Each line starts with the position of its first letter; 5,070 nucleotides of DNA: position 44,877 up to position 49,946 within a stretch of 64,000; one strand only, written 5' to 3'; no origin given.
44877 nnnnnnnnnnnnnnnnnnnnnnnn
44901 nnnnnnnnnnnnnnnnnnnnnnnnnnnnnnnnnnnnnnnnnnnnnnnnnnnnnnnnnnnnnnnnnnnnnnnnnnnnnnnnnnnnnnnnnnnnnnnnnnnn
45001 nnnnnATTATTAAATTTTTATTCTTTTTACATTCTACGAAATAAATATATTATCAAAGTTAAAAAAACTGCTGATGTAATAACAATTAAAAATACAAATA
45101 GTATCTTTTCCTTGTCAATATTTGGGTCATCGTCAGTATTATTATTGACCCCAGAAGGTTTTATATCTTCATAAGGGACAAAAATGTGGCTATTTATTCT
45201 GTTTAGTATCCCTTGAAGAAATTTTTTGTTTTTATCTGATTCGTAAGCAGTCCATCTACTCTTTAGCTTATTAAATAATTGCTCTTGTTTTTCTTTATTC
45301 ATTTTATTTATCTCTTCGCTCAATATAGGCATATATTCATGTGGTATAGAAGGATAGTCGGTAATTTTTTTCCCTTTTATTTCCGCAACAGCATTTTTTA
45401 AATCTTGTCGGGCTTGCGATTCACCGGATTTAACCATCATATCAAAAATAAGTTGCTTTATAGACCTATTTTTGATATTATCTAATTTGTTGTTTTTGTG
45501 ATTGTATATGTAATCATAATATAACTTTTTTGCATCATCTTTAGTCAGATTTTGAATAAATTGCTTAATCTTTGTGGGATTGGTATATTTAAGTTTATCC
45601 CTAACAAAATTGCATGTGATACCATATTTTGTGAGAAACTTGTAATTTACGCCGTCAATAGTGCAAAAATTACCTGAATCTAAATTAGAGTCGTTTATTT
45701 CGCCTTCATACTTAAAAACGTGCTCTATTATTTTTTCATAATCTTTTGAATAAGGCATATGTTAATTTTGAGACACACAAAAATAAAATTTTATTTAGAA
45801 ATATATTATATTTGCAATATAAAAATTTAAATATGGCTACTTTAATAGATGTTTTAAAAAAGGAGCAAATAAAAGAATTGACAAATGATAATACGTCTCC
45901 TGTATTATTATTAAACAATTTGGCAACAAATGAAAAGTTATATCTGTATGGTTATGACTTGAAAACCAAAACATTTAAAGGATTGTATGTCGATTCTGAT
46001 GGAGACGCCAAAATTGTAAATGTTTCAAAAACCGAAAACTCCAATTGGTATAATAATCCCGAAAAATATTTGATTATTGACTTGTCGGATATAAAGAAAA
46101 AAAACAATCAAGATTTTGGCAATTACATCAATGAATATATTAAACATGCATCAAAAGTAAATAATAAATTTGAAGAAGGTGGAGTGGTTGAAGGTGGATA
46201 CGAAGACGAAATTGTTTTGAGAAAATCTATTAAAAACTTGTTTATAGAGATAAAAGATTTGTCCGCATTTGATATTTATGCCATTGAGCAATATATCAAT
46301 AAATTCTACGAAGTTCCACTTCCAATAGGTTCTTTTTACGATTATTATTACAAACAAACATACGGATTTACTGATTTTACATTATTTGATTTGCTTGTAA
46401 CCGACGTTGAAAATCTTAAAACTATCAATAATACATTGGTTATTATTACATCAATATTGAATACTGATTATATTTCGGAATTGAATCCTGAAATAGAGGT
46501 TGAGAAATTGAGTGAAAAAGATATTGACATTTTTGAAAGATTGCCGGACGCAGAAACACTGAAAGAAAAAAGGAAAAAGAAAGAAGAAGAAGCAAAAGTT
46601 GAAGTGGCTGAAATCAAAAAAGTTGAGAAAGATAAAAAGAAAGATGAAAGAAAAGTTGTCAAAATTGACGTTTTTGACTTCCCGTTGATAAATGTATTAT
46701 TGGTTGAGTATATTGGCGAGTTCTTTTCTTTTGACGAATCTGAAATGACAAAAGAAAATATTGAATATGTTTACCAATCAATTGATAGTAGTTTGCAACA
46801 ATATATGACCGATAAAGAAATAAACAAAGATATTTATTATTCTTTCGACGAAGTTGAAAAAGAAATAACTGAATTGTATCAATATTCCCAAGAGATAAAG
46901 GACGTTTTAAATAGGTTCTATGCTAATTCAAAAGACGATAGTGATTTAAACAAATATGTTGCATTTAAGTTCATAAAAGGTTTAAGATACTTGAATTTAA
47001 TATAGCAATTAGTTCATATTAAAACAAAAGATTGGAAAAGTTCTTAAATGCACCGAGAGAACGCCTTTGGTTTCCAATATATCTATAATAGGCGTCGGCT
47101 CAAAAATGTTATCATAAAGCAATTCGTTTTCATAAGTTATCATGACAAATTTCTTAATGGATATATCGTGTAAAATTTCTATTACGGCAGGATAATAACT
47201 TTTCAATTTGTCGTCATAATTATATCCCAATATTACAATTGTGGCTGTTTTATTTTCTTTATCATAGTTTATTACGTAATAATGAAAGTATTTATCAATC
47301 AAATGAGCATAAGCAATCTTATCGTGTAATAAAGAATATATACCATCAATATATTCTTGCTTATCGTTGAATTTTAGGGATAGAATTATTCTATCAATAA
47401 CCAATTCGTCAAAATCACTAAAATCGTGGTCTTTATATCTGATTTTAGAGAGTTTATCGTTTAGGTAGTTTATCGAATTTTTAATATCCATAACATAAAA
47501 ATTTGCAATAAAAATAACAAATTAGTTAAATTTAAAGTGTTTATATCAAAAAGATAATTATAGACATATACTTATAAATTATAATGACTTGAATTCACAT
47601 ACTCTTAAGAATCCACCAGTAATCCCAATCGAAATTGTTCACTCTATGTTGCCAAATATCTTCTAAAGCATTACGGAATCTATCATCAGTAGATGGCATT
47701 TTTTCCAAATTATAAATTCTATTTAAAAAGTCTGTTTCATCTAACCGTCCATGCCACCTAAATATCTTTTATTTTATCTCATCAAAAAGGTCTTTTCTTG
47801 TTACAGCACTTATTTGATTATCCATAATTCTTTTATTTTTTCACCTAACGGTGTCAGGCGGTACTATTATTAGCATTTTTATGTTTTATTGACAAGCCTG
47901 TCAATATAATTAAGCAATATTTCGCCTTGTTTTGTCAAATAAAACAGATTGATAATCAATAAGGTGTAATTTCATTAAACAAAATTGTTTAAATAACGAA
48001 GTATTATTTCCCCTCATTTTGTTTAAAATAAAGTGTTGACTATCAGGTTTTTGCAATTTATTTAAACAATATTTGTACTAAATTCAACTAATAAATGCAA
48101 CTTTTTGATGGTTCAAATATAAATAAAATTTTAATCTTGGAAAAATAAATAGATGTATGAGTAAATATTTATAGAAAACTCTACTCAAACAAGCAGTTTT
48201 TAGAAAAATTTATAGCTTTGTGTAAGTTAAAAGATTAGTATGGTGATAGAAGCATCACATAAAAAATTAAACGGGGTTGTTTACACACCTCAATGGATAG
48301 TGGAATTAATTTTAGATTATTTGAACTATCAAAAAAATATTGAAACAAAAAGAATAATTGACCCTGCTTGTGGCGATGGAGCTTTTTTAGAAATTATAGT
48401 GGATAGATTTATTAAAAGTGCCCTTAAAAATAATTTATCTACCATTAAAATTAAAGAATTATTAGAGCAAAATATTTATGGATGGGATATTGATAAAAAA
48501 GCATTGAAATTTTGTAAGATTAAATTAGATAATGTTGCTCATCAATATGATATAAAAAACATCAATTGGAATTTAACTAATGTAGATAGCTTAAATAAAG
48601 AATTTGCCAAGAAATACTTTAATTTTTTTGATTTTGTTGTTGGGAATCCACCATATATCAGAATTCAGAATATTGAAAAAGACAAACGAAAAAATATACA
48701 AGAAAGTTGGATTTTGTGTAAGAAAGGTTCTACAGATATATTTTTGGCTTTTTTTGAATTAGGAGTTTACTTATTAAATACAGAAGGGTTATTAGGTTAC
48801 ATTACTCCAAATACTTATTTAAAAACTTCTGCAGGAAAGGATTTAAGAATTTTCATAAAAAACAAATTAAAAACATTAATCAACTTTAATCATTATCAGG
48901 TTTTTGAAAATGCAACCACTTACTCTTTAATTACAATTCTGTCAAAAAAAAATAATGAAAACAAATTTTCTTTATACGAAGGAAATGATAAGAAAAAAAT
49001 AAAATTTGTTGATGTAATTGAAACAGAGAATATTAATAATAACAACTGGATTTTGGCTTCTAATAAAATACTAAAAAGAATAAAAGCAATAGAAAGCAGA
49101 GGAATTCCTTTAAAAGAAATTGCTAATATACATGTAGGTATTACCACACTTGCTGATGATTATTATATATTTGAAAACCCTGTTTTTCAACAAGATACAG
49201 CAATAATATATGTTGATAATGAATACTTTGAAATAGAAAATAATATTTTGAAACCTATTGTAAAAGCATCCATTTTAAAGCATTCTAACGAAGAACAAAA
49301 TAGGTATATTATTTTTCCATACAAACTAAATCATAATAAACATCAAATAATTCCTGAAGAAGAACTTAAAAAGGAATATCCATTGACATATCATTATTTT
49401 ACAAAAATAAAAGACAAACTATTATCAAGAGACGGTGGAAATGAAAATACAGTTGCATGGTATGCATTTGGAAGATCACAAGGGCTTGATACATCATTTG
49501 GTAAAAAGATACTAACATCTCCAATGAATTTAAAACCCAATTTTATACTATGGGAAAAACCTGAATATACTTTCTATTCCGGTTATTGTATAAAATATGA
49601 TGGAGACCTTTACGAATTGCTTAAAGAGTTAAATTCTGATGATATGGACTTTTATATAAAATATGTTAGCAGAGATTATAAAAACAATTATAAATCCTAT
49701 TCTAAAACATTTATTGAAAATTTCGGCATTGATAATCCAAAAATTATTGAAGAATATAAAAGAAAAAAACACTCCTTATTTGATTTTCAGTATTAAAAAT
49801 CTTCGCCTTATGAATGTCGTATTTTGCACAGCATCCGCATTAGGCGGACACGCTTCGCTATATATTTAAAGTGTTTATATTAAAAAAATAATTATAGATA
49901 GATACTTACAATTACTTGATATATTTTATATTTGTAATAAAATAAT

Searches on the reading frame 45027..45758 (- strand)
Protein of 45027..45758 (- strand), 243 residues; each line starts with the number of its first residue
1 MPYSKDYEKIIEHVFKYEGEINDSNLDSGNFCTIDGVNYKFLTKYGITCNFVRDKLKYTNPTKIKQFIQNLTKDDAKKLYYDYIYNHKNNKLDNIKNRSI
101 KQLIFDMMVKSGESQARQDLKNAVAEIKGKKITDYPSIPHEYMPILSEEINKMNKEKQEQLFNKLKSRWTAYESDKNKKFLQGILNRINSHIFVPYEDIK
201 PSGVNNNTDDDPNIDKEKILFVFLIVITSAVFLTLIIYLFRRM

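Call 21: search_protein_families(library=pfam, proteins=[window:45027-45758:-], max_evalue=0.01)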
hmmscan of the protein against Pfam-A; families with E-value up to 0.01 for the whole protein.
window:45027-45758:- (243 aa): 1 family
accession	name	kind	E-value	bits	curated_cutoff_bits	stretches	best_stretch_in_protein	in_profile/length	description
PF05838.17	Glyco_hydro_108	-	2.3e-09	38.1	21.2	1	12-112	2-85/85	Glycosyl hydrolase 108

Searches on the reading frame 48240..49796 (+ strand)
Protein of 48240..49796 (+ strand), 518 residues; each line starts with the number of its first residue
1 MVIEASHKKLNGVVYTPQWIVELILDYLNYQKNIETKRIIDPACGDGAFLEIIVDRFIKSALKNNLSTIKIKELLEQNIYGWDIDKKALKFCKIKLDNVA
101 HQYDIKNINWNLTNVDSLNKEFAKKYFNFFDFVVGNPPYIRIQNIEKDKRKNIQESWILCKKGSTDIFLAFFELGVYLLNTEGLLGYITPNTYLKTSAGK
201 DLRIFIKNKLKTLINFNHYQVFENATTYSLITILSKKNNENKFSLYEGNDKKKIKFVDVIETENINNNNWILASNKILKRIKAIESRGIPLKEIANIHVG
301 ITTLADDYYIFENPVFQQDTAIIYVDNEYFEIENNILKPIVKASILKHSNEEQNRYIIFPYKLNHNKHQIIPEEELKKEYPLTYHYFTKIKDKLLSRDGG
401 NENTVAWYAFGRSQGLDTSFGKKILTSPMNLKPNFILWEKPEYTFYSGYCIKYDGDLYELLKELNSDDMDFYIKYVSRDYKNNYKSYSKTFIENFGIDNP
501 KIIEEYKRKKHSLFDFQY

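Call 11: search_protein_families(library=pfam, proteins=[window:48240-49796:+], max_evalue=0.01)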
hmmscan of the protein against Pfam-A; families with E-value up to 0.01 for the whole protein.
window:48240-49796:+ (518 aa): 4 families
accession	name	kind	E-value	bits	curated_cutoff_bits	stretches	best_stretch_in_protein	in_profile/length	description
PF07669.17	Eco57I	-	7.4e-27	94.9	25.3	1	77-222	1-171/171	Eco57I restriction-modification methylase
PF20473.4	MmeI_Mtase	-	3.2e-08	33.5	27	1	28-106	12-92/259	MmeI, DNA-methyltransferase domain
PF01170.24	UPF0020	-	3.7e-07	30.5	22.3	1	35-140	28-132/197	RMKL-like, methyltransferase domain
PF13847.12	Methyltransf_31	-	0.0013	18.8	27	1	37-136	5-81/145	Methyltransferase domain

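Call 12: search_protein_families(library=phrogs, proteins=[window:48240-49796:+], max_evalue=0.001)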
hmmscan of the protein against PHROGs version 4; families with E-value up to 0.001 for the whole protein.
window:48240-49796:+ (518 aa): 8 families
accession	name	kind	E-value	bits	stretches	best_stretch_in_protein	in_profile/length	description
phrog_16674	-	other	2.3e-49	169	3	130-284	675-833/1364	DNA methyltransferase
phrog_31645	-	unknown function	8e-09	35.1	1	6-274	445-746/1075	-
phrog_11371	-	unknown function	1.3e-07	32.1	1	4-100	282-366/383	-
phrog_3689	-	other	8.4e-07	29.4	1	126-211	64-136/348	DNA methyltransferase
phrog_799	-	other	1.6e-06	28.6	1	13-52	214-249/458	DNA methyltransferase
phrog_14586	-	unknown function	1.6e-05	25.5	1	129-260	4-127/248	-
phrog_5172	-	unknown function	0.00011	22.1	1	7-139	16-103/377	-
phrog_21201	-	other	0.00026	21.8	1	7-68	17-76/156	DNA methyltransferase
